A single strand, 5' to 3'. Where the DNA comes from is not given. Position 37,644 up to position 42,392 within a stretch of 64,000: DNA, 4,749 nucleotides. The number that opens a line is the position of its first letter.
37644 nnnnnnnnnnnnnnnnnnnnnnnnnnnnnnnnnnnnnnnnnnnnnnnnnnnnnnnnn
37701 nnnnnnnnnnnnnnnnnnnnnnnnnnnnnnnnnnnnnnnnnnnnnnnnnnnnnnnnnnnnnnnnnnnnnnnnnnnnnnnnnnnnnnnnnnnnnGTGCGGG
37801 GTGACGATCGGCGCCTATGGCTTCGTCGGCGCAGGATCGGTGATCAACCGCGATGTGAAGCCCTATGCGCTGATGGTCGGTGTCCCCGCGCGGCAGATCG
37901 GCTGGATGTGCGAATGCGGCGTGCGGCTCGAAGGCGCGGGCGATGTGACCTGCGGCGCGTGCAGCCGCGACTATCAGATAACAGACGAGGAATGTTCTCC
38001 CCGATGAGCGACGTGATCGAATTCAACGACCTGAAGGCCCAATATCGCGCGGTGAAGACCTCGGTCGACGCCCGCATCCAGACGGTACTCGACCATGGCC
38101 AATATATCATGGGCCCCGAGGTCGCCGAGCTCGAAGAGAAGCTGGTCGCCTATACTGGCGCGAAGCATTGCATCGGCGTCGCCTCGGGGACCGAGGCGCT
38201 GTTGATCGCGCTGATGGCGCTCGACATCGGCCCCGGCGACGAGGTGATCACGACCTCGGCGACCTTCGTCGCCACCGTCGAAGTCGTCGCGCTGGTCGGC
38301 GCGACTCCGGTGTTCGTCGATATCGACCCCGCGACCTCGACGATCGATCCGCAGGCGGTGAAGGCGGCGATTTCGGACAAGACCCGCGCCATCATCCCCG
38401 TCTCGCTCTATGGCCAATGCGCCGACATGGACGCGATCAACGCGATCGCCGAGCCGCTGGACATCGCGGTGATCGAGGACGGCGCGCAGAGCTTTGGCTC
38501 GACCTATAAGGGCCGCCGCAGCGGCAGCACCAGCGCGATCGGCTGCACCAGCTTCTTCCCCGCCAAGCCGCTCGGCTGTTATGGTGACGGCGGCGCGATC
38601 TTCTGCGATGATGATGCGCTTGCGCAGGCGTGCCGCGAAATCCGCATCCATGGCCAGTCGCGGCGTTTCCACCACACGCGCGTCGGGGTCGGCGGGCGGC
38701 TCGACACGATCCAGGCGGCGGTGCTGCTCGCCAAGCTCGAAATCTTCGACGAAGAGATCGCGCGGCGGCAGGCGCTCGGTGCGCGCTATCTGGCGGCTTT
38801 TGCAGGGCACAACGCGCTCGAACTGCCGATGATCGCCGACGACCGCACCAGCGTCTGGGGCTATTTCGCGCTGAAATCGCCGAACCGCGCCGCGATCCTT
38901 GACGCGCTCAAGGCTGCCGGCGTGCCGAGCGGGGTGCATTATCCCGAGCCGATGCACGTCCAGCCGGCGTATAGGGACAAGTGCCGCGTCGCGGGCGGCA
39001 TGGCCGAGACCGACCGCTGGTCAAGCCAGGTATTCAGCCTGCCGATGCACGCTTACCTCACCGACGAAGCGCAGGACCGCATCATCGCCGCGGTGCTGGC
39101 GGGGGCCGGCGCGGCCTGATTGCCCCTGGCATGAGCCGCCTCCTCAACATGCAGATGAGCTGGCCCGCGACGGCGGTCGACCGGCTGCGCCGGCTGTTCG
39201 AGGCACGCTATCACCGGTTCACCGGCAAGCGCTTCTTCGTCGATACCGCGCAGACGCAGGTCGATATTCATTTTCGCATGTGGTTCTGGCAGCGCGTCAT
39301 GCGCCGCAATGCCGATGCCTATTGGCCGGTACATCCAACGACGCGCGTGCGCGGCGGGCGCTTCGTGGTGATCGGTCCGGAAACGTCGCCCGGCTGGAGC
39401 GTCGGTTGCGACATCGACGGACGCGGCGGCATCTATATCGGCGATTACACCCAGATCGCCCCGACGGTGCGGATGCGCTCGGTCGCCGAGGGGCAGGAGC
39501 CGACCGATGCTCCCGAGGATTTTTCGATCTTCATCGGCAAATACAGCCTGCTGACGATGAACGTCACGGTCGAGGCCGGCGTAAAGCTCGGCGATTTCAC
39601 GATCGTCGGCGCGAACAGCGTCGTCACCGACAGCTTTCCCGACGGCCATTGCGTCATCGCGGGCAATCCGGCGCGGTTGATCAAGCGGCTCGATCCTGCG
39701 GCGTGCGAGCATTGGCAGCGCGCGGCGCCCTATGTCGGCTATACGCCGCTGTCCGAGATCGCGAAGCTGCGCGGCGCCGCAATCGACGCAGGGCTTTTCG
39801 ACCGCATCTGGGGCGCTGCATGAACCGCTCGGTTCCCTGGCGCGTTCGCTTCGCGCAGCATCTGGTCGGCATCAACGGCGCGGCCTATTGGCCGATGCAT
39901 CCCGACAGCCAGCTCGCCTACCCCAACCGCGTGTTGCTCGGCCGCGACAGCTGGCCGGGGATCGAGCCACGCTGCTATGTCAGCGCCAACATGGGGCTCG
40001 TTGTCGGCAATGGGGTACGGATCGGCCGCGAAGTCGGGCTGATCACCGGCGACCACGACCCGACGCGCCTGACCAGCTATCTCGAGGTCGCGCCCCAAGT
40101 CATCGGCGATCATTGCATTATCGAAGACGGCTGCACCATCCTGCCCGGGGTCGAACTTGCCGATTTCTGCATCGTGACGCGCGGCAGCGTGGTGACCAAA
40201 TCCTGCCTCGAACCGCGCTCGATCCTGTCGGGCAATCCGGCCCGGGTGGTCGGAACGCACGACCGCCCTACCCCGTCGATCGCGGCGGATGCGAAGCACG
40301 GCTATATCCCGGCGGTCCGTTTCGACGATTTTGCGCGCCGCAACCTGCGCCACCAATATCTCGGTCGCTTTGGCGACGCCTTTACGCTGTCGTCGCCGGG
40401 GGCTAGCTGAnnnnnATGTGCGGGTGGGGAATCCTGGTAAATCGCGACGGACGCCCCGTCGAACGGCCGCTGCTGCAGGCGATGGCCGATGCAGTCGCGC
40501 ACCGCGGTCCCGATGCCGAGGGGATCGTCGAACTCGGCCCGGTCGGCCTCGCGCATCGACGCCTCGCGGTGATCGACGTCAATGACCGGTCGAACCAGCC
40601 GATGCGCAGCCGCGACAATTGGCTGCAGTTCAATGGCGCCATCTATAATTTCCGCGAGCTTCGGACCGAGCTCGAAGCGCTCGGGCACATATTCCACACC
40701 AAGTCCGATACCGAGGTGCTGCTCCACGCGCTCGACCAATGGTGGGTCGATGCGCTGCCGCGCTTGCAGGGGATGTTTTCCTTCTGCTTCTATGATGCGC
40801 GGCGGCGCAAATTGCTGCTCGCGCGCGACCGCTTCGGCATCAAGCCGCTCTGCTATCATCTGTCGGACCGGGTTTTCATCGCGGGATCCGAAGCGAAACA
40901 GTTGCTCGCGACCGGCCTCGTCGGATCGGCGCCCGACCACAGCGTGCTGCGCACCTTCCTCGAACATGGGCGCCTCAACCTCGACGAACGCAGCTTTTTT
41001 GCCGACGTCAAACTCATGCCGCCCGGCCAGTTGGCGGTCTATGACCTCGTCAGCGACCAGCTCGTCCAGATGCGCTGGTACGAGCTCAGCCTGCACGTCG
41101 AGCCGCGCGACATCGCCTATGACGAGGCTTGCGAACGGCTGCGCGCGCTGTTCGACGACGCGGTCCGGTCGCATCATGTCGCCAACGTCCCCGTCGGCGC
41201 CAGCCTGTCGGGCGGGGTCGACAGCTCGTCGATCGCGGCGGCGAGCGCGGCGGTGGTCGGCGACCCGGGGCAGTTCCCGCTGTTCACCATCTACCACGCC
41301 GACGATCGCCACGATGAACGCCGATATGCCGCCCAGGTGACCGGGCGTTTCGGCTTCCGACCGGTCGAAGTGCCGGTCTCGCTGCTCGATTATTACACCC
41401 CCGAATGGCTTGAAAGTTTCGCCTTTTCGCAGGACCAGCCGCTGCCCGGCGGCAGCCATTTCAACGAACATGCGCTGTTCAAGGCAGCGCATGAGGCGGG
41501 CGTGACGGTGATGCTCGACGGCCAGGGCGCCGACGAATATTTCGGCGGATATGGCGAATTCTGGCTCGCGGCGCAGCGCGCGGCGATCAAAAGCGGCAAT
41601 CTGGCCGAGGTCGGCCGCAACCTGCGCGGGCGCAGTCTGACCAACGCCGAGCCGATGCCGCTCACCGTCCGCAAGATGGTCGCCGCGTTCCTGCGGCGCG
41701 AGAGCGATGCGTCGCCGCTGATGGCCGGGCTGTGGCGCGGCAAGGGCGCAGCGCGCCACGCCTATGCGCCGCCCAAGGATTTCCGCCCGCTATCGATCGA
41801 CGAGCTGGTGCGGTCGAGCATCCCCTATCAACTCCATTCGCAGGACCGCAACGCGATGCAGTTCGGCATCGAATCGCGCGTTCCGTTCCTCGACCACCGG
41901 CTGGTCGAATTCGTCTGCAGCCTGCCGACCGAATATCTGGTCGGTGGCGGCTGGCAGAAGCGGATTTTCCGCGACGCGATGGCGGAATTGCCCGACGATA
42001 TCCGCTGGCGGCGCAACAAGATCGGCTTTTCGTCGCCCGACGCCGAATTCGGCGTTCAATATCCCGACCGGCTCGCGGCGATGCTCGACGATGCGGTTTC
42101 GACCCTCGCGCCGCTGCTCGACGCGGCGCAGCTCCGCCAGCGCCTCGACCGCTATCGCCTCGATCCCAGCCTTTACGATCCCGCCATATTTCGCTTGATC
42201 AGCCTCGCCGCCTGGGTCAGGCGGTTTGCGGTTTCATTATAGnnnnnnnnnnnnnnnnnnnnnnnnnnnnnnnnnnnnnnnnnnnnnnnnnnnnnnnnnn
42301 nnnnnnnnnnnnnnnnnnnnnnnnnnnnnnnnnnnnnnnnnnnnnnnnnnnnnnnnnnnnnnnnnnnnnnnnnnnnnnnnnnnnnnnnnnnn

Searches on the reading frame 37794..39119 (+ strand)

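Call 3: search_protein_families(library=pfam, proteins=[window:37794-39119:+])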
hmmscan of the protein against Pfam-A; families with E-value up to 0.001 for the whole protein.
window:37794-39119:+ (441 aa): 5 families
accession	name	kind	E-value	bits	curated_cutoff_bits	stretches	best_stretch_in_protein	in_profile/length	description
PF01041.23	DegT_DnrJ_EryC1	-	6.7e-118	394.5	19.8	1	92-434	8-359/360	DegT/DnrJ/EryC1/StrS aminotransferase family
PF01212.27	Beta_elim_lyase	-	1.2e-08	35.1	27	1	92-239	16-178/288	Beta-eliminating lyase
PF01053.26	Cys_Met_Meta_PP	-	1.1e-07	31.2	27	1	106-230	50-174/381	Cys/Met metabolism PLP-dependent enzyme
PF00155.27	Aminotran_1_2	-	4.5e-06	26.5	19.7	1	110-201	44-151/361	Aminotransferase class I and II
PF00266.25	Aminotran_5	-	2.5e-05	23.9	21.5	1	124-236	62-182/371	Aminotransferase class-V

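Call 4: search_protein_families(library=ncbifam, proteins=[window:37794-39119:+])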
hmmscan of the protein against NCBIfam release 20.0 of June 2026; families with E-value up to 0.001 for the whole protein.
window:37794-39119:+ (441 aa): 37 families (the best 25 are shown)
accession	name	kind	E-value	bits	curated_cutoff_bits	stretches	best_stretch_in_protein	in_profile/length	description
TIGR03588.1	PseC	equivalog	4.3e-67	226.7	423.5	1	95-434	17-376/380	UDP-4-amino-4,6-dideoxy-N-acetyl-beta-L-altrosamine transaminase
NF008658.2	PRK11658.1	equivalog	7.7e-67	225.6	631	1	93-434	18-373/379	UDP-4-amino-4-deoxy-L-arabinose aminotransferase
NF008687.0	PRK11706.1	equivalog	8.1e-64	215.7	375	1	113-435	36-371/375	dTDP-4-amino-4,6-dideoxygalactose transaminase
TIGR04181.1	NHT_00031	hypoth_equivalog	7.7e-58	196.1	420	1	106-417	28-357/359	LegC family aminotransferase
TIGR02379.1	ECA_wecE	subfamily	6.3e-54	183.2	434.85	1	114-434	37-371/376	dTDP-4-amino-4,6-dideoxy-D-glucose transaminase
TIGR04427.1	PLP_DesI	equivalog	5.5e-51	173.9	650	1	93-431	36-376/390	dTDP-4-dehydro-6-deoxyglucose aminotransferase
NF011936.0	PRK15407.1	equivalog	1.6e-43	149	423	1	68-287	30-251/440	lipopolysaccharide biosynthesis protein RfbH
NF006488.0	PRK08912.1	equivalog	4.7e-10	39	498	1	129-210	92-176/387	aminotransferase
NF006569.0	PRK09082.1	subfamily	1.1e-09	37.9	420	1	122-229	89-202/386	methionine aminotransferase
NF009079.0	PRK12414.1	subfamily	3.2e-09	36.3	481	1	119-205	86-171/384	methionine aminotransferase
NF004650.0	PRK05994.1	equivalog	2.5e-08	33.1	667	1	105-230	60-185/427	O-acetylhomoserine aminocarboxypropyltransferase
NF041364.1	GntC_guanitoxin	equivalog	3.1e-08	32.9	415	1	129-229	65-173/356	guanitoxin biosynthesis PLP-dependent (S)-gamma-hydroxy-L-arginine cyclodehydratase GntC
NF005816.0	PRK07682.1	equivalog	3.3e-08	32.6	620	1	118-227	85-200/390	aminotransferase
NF006096.0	PRK08248.1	equivalog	3.5e-08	32.5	726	1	104-230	60-186/431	homocysteine synthase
NF006003.0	PRK08133.1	equivalog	5e-08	32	522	1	107-229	65-187/396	O-succinylhomoserine sulfhydrylase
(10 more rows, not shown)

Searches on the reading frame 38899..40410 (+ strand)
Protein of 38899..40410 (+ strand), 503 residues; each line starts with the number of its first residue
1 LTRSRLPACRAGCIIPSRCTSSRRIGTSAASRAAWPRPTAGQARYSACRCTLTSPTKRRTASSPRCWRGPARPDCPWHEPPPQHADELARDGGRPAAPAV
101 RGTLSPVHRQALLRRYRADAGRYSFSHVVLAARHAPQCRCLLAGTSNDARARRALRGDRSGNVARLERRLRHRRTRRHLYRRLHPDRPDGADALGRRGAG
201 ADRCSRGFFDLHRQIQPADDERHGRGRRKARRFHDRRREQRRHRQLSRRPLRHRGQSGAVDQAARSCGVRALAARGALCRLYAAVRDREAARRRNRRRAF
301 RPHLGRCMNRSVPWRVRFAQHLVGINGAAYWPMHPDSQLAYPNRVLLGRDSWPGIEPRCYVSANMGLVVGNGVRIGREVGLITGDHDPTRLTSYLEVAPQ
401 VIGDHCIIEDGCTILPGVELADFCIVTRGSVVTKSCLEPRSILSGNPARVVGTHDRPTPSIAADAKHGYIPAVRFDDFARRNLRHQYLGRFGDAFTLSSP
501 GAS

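Call 3: search_protein_families(library=pfam, proteins=[window:38899-40410:+])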
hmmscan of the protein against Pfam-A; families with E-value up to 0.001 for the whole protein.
window:38899-40410:+ (503 aa): 1 family
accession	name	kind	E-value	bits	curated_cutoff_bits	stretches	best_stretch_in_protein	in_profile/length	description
PF00132.30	Hexapep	-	3.7e-06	26.8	27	1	401-434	3-36/36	Bacterial transferase hexapeptide (six repeats)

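Call 4: search_protein_families(library=ncbifam, proteins=[window:38899-40410:+])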
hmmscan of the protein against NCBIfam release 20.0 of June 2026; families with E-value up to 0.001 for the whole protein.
window:38899-40410:+ (503 aa): 18 families
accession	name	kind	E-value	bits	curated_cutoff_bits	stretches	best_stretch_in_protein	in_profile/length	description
NF007797.0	PRK10502.1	subfamily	3.8e-15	56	192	1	333-451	61-176/183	WcaF family extracellular polysaccharide biosynthesis acetyltransferase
TIGR04008.1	WcaF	equivalog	7.6e-10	39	326.3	1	321-451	48-175/180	colanic acid biosynthesis acetyltransferase WcaF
NF007240.0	PRK09677.1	equivalog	5.1e-09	35.9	243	1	395-455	126-185/192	putative lipopolysaccharide biosynthesis O-acetyl transferase WbbJ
NF058585.1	HptprglPActTf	PfamEq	9.1e-09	35.1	300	1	400-456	107-162/172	heptaprenylglyceryl phosphate O-acetyltransferase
NF007499.0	PRK10092.1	equivalog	5.4e-08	32.8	314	1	286-451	17-180/183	maltose O-acetyltransferase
NF038307.1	EPS_acetyl_HpsU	equivalog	1.5e-07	31.2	305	1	333-450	60-174/178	hormogonium polysaccharide biosynthesis acetyltransferase HpsU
NF000311.1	Vat_ABCDEFH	equivalog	1e-06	28.5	300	1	401-452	112-162/201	Vat family streptogramin A O-acetyltransferase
NF041874.1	EPS_EpsC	equivalog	2.2e-06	27.5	150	1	355-452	70-165/168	serine O-acetyltransferase EpsC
TIGR03570.1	NeuD_NnaD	subfamily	3.5e-06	26.7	160.8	1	369-449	114-202/202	NeuD/PglB/VioB family sugar acetyltransferase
NF033468.1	stregram_VatI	exception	1.1e-05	25.3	415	1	400-451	113-163/208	streptogramin A O-acetyltransferase Vat(I)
TIGR03308.1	phn_thr-fam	hypoth_equivalog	1.2e-05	25.3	201.65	1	400-462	109-168/204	phosphonate metabolim protein, transferase hexapeptide repeat family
NF000020.1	stregram_VatE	exception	1.6e-05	24.6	450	1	399-457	115-172/214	streptogramin A O-acetyltransferase Vat(E)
NF000097.1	stregram_VatC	exception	2e-05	24.6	425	1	401-451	120-169/212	streptogramin A O-acetyltransferase Vat(C)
NF007076.0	PRK09527.1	equivalog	2e-05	24.1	347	1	317-452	49-183/203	galactoside O-acetyltransferase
NF000504.1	stregram_VatH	exception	3.5e-05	23.8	475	1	400-451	118-168/216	streptogramin A O-acetyltransferase Vat(H)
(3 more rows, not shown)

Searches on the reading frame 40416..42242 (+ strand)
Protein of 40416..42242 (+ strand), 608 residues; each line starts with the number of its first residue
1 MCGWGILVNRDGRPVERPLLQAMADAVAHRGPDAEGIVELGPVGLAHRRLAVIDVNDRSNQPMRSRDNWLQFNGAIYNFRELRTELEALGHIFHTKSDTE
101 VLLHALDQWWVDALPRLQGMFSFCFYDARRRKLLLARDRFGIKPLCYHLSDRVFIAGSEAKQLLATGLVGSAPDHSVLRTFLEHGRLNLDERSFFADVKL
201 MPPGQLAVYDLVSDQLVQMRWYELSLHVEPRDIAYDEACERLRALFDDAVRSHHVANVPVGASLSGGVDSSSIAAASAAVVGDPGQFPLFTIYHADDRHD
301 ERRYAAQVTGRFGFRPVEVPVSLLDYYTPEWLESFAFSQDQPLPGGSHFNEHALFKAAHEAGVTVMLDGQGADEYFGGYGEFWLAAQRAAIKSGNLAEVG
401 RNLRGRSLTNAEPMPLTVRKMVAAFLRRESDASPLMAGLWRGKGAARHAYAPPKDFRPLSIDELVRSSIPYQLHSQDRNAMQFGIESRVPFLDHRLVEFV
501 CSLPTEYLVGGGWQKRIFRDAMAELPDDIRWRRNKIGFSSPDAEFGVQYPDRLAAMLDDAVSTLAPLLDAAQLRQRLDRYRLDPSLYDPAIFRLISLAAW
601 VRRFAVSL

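Call 3: search_protein_families(library=pfam, proteins=[window:40416-42242:+])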
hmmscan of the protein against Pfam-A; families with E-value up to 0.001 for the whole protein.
window:40416-42242:+ (608 aa): 3 families
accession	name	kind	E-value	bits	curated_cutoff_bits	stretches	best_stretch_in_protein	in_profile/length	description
PF00733.27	Asn_synthase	-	2.2e-62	212.2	21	1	242-602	2-354/354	Asparagine synthase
PF13522.11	GATase_6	-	9.8e-39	132.8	27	1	32-159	1-130/130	Glutamine amidotransferase domain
PF13537.11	GATase_7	-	1.2e-38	132.3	25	1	47-165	1-123/123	Glutamine amidotransferase domain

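Call 4: search_protein_families(library=ncbifam, proteins=[window:40416-42242:+])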
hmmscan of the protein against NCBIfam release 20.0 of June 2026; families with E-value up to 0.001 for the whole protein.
window:40416-42242:+ (608 aa): 9 families
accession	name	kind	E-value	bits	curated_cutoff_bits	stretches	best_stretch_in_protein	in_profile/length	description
TIGR01536.1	asn_synth_AEB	equivalog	3.4e-112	376.1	267.1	1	7-538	7-517/517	asparagine synthase (glutamine-hydrolyzing)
TIGR03108.1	eps_aminotran_1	hypoth_equivalog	8.2e-101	338.6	816.9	2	1-389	1-384/628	XrtA/PEP-CTERM system amidotransferase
TIGR03104.1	trio_amidotrans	equivalog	3.9e-75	253.2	570.1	1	1-529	1-513/589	N-acetylglutaminylglutamine amidotransferase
NF033535.1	lass_lactam_cya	exception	3e-71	240.8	525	2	7-375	7-375/668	lasso peptide isopeptide bond-forming cyclase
NF006949.0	PRK09431.1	equivalog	4e-62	210.5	499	3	1-164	1-166/554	asparagine synthase B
NF033561.1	macrolact_Ik_Al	subfamily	1.9e-20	73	300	1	157-579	117-533/561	albusnodin/ikarugamycin family macrolactam cyclase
TIGR01134.1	purF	equivalog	4.4e-09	36.2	350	1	45-160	68-196/432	amidophosphoribosyltransferase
NF001484.0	PRK00331.1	subfamily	1.6e-08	33.4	381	1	41-164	65-199/601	isomerizing glutamine--fructose-6-phosphate transaminase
TIGR01135.1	glmS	equivalog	5.2e-08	31.8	418.05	1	43-165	66-199/607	glutamine--fructose-6-phosphate transaminase (isomerizing)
